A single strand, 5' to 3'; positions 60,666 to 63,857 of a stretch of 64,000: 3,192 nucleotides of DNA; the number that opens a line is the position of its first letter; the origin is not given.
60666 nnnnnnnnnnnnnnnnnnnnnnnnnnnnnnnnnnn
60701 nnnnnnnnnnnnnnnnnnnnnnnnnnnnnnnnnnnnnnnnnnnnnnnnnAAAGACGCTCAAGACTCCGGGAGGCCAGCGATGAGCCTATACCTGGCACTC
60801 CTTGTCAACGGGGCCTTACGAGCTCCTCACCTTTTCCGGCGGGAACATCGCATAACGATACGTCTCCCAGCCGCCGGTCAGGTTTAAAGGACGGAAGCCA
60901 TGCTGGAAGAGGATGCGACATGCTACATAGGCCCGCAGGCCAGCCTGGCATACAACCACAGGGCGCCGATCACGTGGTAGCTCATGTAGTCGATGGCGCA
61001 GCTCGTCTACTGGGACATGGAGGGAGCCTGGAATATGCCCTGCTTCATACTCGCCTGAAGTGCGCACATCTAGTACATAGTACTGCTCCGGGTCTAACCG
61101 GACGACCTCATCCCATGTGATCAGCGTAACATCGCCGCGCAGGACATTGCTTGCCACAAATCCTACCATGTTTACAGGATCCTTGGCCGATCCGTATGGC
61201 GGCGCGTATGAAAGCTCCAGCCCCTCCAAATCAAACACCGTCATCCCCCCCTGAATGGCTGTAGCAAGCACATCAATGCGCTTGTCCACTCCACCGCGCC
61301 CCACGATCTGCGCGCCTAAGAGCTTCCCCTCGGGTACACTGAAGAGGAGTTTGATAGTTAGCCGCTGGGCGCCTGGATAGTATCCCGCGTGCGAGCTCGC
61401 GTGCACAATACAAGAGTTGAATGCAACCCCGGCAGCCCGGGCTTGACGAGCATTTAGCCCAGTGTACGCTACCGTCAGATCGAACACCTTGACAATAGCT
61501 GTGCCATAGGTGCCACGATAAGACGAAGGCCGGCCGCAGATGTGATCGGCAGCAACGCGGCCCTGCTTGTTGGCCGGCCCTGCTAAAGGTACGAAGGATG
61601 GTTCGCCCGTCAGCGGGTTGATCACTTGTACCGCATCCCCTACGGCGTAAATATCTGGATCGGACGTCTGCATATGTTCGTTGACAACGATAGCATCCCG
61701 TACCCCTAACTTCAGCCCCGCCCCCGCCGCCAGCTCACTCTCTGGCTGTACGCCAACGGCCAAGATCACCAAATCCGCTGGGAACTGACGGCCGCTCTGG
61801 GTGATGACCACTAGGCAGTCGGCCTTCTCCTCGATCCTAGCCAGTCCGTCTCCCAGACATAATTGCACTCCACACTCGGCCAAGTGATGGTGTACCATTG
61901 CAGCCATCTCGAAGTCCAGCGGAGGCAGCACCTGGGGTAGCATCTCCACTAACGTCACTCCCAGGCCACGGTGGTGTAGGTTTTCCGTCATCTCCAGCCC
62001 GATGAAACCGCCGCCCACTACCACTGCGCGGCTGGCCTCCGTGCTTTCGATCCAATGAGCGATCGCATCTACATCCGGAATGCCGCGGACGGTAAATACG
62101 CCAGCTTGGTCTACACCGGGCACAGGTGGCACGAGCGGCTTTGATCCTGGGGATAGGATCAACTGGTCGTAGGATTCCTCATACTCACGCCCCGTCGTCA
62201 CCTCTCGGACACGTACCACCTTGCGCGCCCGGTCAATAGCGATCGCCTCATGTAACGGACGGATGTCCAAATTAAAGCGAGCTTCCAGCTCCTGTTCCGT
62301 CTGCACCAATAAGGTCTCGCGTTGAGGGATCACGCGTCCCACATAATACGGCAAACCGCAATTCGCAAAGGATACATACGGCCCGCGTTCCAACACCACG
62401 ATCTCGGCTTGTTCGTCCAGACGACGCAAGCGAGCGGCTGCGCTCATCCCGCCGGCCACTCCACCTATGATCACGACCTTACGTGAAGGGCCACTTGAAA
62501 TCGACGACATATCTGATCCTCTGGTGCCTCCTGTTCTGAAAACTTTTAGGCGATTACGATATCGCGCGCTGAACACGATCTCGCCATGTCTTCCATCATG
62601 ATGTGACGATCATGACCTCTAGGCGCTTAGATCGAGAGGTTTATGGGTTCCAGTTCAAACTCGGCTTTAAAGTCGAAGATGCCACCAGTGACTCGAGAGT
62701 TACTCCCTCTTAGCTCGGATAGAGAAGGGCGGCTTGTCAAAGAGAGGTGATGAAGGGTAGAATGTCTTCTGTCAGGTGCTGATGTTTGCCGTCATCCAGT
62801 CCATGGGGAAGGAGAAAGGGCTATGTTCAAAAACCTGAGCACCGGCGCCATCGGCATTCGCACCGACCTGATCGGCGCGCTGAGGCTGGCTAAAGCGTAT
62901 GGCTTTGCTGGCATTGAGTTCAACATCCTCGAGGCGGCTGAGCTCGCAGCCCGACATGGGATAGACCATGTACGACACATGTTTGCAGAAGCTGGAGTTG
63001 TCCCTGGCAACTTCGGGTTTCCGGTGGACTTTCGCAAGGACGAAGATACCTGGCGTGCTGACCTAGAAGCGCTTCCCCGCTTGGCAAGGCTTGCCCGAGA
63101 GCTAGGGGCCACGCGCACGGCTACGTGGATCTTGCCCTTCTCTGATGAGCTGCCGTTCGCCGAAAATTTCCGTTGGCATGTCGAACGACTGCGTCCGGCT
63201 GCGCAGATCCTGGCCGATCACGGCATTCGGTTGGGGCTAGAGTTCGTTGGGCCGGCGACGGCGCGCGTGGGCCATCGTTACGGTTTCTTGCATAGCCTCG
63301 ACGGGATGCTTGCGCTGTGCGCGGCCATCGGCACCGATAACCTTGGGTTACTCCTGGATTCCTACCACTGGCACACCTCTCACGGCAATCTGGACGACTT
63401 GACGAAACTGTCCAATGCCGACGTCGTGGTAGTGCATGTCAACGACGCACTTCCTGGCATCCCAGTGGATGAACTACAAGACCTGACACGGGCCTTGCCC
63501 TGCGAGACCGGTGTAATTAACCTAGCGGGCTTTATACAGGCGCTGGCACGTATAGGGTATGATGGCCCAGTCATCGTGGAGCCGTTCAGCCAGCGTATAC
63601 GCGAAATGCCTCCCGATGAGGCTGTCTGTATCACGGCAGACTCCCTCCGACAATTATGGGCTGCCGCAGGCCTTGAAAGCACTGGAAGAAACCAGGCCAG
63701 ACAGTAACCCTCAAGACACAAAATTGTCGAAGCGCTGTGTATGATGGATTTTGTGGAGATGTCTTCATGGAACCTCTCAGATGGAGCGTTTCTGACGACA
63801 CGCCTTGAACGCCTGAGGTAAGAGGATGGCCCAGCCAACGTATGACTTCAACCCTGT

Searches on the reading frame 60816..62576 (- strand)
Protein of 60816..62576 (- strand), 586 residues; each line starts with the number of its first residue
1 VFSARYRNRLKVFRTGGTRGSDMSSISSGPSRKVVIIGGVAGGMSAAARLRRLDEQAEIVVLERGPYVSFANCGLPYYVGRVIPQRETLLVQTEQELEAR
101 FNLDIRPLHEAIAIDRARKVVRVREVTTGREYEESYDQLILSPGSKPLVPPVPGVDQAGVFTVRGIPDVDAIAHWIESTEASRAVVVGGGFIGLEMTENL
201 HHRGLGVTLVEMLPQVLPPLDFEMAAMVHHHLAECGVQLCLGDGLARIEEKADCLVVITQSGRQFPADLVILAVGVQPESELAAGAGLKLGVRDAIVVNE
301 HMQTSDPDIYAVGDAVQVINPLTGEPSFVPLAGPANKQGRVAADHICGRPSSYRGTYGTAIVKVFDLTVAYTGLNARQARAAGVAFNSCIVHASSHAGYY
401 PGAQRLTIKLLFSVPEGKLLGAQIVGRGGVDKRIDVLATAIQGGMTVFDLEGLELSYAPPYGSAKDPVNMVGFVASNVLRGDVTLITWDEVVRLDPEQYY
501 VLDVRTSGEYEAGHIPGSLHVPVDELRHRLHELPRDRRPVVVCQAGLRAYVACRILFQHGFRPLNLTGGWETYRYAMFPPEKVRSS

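Call 73: search_protein_families(library=pfam, proteins=[window:60816-62576:-], max_evalue=0.001)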
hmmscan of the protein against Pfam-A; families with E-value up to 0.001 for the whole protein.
window:60816-62576:- (586 aa): 10 families
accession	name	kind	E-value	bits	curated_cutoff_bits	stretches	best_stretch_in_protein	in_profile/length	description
PF07992.20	Pyr_redox_2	-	9.6e-61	206.2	26.1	1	33-323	2-278/291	Pyridine nucleotide-disulphide oxidoreductase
PF00070.33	Pyr_redox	-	1.1e-18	67.9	22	1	183-254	1-72/82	Pyridine nucleotide-disulphide oxidoreductase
PF00581.25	Rhodanese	-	1e-14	55.2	22.2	1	497-573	12-99/102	Rhodanese-like domain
PF02852.28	Pyr_redox_dim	-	4.6e-14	53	25.3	1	360-461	2-102/110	Pyridine nucleotide-disulphide oxidoreductase, dimerisation domain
PF13738.12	Pyr_redox_3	-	7.6e-08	32.4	30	1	95-313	88-305/305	Pyridine nucleotide-disulphide oxidoreductase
PF13450.12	NAD_binding_8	-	1.8e-06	28.5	21.9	0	36-69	1-32/68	NAD(P)-binding Rossmann-like domain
PF01266.30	DAO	-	1.3e-05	25.4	27.9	0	184-212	2-30/353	FAD dependent oxidoreductase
PF05834.18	Lycopene_cycl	-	2.1e-05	24.2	23.4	0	223-329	88-189/380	Lycopene cyclase protein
PF03486.20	HI0933_like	-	0.00013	22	50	0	33-65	2-32/244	HI0933-like protein Rossmann domain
PF13454.12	NAD_binding_9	-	0.00021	21.7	21.8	0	243-276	121-154/155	FAD-NAD(P)-binding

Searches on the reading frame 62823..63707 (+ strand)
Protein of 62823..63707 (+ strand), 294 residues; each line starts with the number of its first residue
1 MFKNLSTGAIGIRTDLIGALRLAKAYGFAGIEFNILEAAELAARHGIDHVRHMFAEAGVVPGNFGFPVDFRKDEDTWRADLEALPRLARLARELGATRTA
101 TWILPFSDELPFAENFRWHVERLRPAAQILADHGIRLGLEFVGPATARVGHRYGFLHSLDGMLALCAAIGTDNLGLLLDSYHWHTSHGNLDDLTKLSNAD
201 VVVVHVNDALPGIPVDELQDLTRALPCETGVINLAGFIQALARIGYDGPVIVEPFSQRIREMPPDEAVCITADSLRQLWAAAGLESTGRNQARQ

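Call 73: search_protein_families(library=pfam, proteins=[window:62823-63707:+], max_evalue=0.001)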
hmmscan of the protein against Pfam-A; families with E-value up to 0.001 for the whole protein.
window:62823-63707:+ (294 aa): 1 family
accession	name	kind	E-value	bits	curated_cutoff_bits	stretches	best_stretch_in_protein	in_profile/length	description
PF01261.30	AP_endonuc_2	-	2.5e-32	113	31.1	1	20-267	1-238/249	Xylose isomerase-like TIM barrel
